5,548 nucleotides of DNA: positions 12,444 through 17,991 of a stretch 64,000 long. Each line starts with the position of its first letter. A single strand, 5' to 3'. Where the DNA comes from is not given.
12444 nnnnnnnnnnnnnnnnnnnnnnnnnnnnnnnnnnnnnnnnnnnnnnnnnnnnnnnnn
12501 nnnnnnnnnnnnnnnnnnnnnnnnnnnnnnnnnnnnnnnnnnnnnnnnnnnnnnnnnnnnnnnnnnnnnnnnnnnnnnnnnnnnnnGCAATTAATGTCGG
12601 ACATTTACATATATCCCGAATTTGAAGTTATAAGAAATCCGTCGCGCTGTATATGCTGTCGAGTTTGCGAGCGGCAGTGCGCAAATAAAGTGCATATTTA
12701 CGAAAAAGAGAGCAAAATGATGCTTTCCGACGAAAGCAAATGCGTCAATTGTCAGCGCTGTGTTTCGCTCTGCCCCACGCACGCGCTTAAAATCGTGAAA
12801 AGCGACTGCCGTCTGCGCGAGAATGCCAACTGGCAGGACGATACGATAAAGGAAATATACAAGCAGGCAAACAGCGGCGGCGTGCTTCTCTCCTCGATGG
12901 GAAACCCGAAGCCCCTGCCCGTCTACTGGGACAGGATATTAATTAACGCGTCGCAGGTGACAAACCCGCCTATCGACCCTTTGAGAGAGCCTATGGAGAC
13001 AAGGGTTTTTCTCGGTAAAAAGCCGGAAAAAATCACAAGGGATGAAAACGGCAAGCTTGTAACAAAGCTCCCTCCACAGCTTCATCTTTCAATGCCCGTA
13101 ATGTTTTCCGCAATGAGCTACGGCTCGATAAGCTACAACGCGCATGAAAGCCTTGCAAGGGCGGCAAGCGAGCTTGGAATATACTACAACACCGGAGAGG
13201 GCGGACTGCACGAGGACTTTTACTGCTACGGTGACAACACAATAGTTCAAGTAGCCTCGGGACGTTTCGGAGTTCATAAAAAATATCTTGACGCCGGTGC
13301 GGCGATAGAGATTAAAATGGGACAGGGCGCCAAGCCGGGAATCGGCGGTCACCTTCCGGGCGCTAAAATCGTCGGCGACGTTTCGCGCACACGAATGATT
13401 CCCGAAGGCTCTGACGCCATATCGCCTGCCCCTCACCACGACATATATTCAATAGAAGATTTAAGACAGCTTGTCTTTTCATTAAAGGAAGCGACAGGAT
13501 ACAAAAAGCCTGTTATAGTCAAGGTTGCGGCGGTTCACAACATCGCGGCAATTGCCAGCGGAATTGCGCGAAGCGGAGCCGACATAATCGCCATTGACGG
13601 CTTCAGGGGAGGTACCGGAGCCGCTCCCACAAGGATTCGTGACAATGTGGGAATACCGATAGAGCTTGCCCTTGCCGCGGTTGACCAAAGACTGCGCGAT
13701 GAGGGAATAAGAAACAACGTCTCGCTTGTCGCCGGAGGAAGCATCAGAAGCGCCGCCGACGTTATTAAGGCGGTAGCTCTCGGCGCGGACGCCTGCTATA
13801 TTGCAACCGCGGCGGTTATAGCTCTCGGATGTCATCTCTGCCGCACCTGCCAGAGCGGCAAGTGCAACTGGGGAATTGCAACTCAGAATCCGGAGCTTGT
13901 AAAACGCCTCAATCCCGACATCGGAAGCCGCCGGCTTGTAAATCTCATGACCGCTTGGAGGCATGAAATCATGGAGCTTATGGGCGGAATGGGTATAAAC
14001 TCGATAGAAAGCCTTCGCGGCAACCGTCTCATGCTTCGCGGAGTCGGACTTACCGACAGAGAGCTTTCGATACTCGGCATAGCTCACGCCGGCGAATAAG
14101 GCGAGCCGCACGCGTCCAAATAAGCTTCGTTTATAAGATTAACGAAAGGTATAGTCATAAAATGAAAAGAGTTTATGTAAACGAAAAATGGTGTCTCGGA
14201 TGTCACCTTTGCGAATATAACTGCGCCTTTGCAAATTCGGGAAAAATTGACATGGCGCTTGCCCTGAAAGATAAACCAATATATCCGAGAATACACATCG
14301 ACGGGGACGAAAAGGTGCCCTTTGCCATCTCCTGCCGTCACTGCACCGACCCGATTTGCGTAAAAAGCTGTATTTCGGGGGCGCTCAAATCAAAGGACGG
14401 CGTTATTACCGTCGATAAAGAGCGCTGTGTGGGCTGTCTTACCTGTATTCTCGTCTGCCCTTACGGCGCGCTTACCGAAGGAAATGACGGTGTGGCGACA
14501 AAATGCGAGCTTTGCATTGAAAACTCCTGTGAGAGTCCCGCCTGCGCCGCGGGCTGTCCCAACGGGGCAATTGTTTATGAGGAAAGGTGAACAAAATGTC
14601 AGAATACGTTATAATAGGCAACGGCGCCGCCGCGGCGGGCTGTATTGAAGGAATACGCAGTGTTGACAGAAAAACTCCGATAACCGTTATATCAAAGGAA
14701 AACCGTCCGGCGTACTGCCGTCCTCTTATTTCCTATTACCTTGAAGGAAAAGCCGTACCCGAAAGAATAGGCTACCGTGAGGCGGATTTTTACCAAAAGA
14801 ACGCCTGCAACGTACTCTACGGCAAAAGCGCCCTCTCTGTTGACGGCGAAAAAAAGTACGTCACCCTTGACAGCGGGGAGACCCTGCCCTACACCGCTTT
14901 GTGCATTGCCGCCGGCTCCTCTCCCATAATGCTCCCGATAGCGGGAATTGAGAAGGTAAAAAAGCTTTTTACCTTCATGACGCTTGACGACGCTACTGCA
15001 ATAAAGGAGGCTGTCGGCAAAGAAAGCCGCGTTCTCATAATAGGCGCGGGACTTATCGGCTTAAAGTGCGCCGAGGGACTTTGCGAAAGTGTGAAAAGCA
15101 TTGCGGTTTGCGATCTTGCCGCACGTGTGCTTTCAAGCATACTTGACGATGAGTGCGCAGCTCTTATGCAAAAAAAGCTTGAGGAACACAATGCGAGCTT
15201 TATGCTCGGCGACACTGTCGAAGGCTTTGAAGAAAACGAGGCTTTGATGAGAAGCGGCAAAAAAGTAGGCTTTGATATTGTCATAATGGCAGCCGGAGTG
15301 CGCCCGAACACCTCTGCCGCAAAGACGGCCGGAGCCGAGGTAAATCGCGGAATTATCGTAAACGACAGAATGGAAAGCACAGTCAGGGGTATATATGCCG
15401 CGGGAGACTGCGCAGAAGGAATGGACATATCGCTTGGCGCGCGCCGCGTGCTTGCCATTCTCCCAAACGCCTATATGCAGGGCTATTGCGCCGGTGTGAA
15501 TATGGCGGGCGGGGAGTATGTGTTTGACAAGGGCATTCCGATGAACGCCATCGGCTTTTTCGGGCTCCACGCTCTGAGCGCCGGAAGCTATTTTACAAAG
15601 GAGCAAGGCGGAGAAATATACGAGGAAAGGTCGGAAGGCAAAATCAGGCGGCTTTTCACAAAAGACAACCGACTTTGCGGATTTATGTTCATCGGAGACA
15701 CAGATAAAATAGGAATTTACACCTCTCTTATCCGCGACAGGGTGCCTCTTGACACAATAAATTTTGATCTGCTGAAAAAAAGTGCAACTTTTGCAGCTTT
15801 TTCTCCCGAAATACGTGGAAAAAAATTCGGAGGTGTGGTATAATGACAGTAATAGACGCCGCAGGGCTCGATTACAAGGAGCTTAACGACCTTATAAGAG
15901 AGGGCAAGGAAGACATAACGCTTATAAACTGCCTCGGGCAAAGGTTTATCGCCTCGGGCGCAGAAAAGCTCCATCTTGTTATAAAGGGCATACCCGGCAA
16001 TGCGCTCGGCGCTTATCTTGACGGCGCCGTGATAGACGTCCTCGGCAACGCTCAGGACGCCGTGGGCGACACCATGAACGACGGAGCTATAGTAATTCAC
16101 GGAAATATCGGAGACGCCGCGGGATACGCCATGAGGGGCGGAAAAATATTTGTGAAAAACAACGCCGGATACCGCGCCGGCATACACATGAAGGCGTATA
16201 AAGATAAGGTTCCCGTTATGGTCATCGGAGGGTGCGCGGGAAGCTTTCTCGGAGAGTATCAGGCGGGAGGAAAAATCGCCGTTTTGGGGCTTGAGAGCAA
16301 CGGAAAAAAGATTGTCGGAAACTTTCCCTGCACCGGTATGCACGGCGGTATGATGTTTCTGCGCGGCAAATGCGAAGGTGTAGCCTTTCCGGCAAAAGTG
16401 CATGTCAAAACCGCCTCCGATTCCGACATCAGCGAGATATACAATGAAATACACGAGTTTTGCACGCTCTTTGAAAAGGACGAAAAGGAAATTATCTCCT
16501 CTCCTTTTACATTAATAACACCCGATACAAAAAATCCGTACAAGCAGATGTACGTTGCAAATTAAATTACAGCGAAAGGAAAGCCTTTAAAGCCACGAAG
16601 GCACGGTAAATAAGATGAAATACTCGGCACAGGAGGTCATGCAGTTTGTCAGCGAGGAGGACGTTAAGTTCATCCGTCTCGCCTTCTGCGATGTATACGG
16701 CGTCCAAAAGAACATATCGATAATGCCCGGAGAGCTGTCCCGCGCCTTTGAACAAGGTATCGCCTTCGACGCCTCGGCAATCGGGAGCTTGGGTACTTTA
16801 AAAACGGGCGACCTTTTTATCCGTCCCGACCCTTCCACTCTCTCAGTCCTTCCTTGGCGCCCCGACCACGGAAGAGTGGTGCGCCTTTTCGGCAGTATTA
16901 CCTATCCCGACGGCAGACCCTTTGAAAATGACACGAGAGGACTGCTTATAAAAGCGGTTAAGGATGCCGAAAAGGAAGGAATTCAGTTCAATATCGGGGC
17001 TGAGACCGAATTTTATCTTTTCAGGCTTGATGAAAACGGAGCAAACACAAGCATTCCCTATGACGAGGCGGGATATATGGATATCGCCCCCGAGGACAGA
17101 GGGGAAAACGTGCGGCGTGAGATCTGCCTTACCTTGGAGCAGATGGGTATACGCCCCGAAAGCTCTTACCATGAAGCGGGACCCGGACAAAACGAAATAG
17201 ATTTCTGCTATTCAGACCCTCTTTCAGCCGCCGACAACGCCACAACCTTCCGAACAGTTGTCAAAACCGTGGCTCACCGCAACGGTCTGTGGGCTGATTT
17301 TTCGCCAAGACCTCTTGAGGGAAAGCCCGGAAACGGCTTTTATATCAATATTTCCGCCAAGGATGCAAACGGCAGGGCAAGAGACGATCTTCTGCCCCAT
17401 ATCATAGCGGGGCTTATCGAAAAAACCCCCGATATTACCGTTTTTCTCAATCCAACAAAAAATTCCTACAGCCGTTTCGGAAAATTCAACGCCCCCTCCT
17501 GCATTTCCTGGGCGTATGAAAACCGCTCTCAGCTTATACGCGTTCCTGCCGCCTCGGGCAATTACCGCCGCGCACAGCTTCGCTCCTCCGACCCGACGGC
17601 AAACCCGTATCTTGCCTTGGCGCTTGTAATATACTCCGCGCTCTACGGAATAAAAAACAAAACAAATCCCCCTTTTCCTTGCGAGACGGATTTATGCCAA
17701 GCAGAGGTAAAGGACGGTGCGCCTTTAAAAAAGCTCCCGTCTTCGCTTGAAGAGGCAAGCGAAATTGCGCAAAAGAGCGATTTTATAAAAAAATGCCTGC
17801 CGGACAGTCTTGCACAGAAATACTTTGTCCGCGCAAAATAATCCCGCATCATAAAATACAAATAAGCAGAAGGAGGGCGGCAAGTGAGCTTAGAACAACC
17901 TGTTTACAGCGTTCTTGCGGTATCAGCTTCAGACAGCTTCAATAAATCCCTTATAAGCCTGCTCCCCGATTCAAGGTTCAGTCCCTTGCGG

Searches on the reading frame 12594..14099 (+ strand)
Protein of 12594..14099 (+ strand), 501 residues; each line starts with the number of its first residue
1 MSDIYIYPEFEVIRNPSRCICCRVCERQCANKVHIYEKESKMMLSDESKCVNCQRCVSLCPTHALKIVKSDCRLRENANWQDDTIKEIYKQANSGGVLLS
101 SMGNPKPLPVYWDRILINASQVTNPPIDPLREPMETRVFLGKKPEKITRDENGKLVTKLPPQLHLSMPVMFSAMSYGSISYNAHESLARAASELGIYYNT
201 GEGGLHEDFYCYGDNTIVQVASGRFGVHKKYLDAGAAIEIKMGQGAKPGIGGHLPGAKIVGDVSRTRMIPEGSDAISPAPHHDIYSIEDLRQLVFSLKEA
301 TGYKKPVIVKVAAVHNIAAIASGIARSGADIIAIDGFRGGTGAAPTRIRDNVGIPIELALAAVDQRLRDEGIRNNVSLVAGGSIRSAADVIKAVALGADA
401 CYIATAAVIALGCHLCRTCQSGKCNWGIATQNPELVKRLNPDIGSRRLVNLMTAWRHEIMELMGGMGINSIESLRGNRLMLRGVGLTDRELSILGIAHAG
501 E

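Call 6: search_protein_families(library=pfam, proteins=[window:12594-14099:+])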
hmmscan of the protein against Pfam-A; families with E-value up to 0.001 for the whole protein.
window:12594-14099:+ (501 aa): 12 families
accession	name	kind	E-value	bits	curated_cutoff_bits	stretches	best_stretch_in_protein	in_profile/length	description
PF01645.23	Glu_synthase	-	6.7e-140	466.9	20.4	1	109-469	4-369/369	Conserved region in glutamate synthase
PF04898.20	Glu_syn_central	-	1.1e-17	64.8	22.8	2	313-480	134-271/277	Glutamate synthase central domain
PF01070.24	FMN_dh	-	1.9e-06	27.6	24.9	1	372-413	270-311/350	FMN-dependent dehydrogenase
PF00037.32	Fer4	-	4.5e-06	26.7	21.1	1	46-66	4-24/24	4Fe-4S binding domain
PF13187.11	Fer4_9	-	7.7e-05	23.1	27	1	18-64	1-51/52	4Fe-4S dicluster domain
PF00478.31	IMPDH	-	8.9e-05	22.1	25.6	1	320-403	158-235/345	IMP dehydrogenase / GMP reductase domain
PF13484.11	Fer4_16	-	0.00012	23.2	30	1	49-91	1-43/66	4Fe-4S double cluster binding domain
PF12838.12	Fer4_7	-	0.00015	22.6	27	1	18-64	1-52/52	4Fe-4S dicluster domain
PF14697.11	Fer4_21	-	0.0003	21.3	35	1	16-64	5-56/59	4Fe-4S dicluster domain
PF12797.12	Fer4_2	-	0.00035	20.8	24.5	1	42-62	2-22/22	4Fe-4S binding domain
PF13237.11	Fer4_10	-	0.0005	20.4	25.5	0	43-71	2-22/53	4Fe-4S dicluster domain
PF12837.12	Fer4_6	-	0.00065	20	25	1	45-65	4-24/24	4Fe-4S binding domain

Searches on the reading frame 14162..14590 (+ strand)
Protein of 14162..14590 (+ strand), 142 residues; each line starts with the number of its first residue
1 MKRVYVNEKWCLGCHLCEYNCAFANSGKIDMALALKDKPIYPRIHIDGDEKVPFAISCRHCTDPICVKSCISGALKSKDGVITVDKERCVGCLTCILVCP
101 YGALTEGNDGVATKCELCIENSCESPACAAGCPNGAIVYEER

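Call 6: search_protein_families(library=pfam, proteins=[window:14162-14590:+])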
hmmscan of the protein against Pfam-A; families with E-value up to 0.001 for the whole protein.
window:14162-14590:+ (142 aa): 9 families
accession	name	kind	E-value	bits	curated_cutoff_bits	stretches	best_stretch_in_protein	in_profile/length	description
PF13247.11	Fer4_11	-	5.9e-13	49.3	26.2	1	55-140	7-98/100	4Fe-4S dicluster domain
PF12837.12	Fer4_6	-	4.4e-10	39.4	25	1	81-104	1-24/24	4Fe-4S binding domain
PF00037.32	Fer4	-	5.7e-09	35.9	21.1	1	82-105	1-24/24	4Fe-4S binding domain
PF12838.12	Fer4_7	-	1.7e-08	35.2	27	1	57-103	1-52/52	4Fe-4S dicluster domain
PF13187.11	Fer4_9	-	2.9e-07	30.8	27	1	58-103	2-51/52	4Fe-4S dicluster domain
PF12797.12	Fer4_2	-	3.3e-07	30.3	24.5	1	81-101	2-22/22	4Fe-4S binding domain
PF14697.11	Fer4_21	-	5.7e-06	26.8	35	1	56-102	9-55/59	4Fe-4S dicluster domain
PF13484.11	Fer4_16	-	0.00023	22.3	30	0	88-116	1-30/66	4Fe-4S double cluster binding domain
PF25160.1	LdpA_Fe-S-bd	-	0.00043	20.4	27.6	1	60-106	4-45/49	LdpA Fe-S cluster-binding domain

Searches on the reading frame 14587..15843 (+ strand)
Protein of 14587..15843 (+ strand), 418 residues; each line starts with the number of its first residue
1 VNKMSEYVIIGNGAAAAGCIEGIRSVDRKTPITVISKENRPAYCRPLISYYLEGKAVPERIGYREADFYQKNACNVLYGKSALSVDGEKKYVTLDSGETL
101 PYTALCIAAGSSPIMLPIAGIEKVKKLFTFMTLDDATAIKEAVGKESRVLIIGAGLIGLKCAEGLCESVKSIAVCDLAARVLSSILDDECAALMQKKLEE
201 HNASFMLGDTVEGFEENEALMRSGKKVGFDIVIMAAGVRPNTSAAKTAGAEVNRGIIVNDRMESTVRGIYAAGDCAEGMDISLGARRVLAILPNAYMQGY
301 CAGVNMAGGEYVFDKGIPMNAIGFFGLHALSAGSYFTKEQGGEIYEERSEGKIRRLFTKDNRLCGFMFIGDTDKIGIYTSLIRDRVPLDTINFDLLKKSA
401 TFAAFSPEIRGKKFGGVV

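Call 6: search_protein_families(library=pfam, proteins=[window:14587-15843:+])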
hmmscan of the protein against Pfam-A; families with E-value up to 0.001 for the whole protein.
window:14587-15843:+ (418 aa): 4 families
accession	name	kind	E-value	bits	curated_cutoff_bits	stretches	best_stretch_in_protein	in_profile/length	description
PF07992.20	Pyr_redox_2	-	7.6e-50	170.4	26.1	1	6-299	2-291/291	Pyridine nucleotide-disulphide oxidoreductase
PF00070.33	Pyr_redox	-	6.8e-13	49.4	22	1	148-219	1-71/82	Pyridine nucleotide-disulphide oxidoreductase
PF18267.7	Rubredoxin_C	-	4e-06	27.1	25.9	1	318-384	1-68/70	Rubredoxin NAD+ reductase C-terminal domain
PF13241.12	NAD_binding_7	-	0.00035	21.6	22.1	0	146-259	7-90/104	Putative NAD(P)-binding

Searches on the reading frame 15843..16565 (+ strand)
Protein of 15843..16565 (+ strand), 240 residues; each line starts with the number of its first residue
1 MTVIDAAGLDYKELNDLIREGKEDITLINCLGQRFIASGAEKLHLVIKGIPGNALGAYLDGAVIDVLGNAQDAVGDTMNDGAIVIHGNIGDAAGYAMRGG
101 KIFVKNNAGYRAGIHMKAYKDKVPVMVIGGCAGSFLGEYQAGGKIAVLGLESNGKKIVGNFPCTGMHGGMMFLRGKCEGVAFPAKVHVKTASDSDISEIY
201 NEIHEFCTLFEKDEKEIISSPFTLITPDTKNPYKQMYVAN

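Call 6: search_protein_families(library=pfam, proteins=[window:15843-16565:+])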
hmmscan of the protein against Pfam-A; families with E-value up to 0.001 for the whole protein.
window:15843-16565:+ (240 aa): 1 family
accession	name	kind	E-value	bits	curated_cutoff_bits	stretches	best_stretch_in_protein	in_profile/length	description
PF01493.24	GXGXG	-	4.3e-27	95.3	32.5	1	20-189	12-176/190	GXGXG motif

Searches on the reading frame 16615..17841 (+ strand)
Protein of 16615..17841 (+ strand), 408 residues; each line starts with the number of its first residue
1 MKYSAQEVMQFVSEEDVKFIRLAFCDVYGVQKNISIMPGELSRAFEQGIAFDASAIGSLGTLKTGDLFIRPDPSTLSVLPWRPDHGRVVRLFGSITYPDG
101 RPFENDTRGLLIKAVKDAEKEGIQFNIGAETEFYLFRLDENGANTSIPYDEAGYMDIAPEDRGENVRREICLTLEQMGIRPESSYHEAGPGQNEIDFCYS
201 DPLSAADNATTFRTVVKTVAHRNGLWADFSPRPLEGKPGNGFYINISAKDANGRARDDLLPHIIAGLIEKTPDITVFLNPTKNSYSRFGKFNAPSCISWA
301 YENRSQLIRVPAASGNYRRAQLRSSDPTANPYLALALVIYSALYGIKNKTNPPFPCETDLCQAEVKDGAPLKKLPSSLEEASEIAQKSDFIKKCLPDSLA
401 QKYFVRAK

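Call 6: search_protein_families(library=pfam, proteins=[window:16615-17841:+])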
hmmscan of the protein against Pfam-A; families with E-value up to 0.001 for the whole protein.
window:16615-17841:+ (408 aa): 2 families
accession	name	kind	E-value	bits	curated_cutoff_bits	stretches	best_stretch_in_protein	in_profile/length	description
PF00120.29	Gln-synt_C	-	5.2e-81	272.8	24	1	105-404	2-322/344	Glutamine synthetase, catalytic domain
PF03951.24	Gln-synt_N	-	2.6e-18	65.8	33.4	1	16-96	1-80/82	Glutamine synthetase, beta-Grasp domain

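Call 45: search_protein_families(library=ncbifam, proteins=[window:16615-17841:+])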
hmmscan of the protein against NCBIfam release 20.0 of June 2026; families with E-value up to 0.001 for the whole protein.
window:16615-17841:+ (408 aa): 4 families
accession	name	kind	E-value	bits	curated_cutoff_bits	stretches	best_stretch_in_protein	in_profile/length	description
TIGR00653.1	GlnA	equivalog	2.1e-91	307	429.15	1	7-404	2-438/462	type I glutamate--ammonia ligase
TIGR03105.1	gln_synth_III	equivalog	1.4e-67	228.1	469.6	1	10-404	3-411/435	type III glutamate--ammonia ligase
NF045547.1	GGputSyn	equivalog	4e-55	187.3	650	1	5-404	2-420/438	gamma-glutamylputrescine synthetase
NF007006.0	PRK09469.1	equivalog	3.2e-51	174.4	845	2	140-393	166-431/469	glutamate--ammonia ligase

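Call 46: search_solved_structures(query=window:16615-17841:+, max_evalue=1e-10)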
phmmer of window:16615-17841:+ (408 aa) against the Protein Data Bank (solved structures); distinct sequences matched with E-value up to 1e-10: 37.
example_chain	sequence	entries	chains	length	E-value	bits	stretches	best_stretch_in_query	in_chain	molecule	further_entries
8s59_O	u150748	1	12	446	3e-98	332.5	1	5-403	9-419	Glutamine synthetase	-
8tfb_A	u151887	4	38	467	3.6e-98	332.3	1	5-403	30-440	Glutamine synthetase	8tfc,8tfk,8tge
8ufj_A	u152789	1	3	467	4.9e-98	331.8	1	5-403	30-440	Glutamine synthetase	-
4s0r_A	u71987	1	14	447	2.4e-94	319.6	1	2-408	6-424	Glutamine synthetase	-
4lnf_A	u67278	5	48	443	2.4e-94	319.6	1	2-408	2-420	Glutamine synthetase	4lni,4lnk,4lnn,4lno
7tfc_A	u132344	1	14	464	2.8e-94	319.4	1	2-408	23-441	Glutamine synthetase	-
7ten_A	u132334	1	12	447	3.7e-94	319.1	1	2-407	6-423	Glutamine synthetase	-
7tf9_A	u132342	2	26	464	4.2e-94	318.9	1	2-407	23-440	Glutamine synthetase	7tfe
7tdv_A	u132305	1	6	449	2e-90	306.7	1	3-402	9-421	Glutamine synthetase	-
7tdp_A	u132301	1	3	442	3.8e-90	305.8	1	1-404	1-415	Glutamine synthetase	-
7tfa_B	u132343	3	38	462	4.4e-90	305.6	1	1-404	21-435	Glutamine synthetase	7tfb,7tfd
7tf6_A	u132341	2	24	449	7.3e-90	304.9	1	3-402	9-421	Glutamine synthetase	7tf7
9y4a_A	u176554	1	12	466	8.4e-90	304.7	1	3-402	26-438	Glutamine synthetase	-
8oow_A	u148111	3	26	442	2.1e-89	303.4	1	5-402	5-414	Glutamine synthetase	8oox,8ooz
8ool_A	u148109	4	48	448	1.4e-82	280.9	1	5-401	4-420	Glutamine synthetase from Methanothermococcus thermolithotrophicus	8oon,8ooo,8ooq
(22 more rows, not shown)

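Call 66: search_solved_structures(query=window:16615-17841:+, max_evalue=1e-93, show_alignments=5)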
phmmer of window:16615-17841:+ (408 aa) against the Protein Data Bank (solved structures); distinct sequences matched with E-value up to 1e-93: 8.
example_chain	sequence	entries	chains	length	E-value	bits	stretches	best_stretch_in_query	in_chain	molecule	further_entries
8s59_O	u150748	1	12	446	3e-98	332.5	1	5-403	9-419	Glutamine synthetase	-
8tfb_A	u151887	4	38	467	3.6e-98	332.3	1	5-403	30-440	Glutamine synthetase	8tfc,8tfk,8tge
8ufj_A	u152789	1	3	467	4.9e-98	331.8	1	5-403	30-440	Glutamine synthetase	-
4s0r_A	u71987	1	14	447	2.4e-94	319.6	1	2-408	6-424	Glutamine synthetase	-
4lnf_A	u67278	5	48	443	2.4e-94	319.6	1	2-408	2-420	Glutamine synthetase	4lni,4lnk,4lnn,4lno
7tfc_A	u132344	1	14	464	2.8e-94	319.4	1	2-408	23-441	Glutamine synthetase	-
7ten_A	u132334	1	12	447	3.7e-94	319.1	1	2-407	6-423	Glutamine synthetase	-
7tf9_A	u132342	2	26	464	4.2e-94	318.9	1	2-407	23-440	Glutamine synthetase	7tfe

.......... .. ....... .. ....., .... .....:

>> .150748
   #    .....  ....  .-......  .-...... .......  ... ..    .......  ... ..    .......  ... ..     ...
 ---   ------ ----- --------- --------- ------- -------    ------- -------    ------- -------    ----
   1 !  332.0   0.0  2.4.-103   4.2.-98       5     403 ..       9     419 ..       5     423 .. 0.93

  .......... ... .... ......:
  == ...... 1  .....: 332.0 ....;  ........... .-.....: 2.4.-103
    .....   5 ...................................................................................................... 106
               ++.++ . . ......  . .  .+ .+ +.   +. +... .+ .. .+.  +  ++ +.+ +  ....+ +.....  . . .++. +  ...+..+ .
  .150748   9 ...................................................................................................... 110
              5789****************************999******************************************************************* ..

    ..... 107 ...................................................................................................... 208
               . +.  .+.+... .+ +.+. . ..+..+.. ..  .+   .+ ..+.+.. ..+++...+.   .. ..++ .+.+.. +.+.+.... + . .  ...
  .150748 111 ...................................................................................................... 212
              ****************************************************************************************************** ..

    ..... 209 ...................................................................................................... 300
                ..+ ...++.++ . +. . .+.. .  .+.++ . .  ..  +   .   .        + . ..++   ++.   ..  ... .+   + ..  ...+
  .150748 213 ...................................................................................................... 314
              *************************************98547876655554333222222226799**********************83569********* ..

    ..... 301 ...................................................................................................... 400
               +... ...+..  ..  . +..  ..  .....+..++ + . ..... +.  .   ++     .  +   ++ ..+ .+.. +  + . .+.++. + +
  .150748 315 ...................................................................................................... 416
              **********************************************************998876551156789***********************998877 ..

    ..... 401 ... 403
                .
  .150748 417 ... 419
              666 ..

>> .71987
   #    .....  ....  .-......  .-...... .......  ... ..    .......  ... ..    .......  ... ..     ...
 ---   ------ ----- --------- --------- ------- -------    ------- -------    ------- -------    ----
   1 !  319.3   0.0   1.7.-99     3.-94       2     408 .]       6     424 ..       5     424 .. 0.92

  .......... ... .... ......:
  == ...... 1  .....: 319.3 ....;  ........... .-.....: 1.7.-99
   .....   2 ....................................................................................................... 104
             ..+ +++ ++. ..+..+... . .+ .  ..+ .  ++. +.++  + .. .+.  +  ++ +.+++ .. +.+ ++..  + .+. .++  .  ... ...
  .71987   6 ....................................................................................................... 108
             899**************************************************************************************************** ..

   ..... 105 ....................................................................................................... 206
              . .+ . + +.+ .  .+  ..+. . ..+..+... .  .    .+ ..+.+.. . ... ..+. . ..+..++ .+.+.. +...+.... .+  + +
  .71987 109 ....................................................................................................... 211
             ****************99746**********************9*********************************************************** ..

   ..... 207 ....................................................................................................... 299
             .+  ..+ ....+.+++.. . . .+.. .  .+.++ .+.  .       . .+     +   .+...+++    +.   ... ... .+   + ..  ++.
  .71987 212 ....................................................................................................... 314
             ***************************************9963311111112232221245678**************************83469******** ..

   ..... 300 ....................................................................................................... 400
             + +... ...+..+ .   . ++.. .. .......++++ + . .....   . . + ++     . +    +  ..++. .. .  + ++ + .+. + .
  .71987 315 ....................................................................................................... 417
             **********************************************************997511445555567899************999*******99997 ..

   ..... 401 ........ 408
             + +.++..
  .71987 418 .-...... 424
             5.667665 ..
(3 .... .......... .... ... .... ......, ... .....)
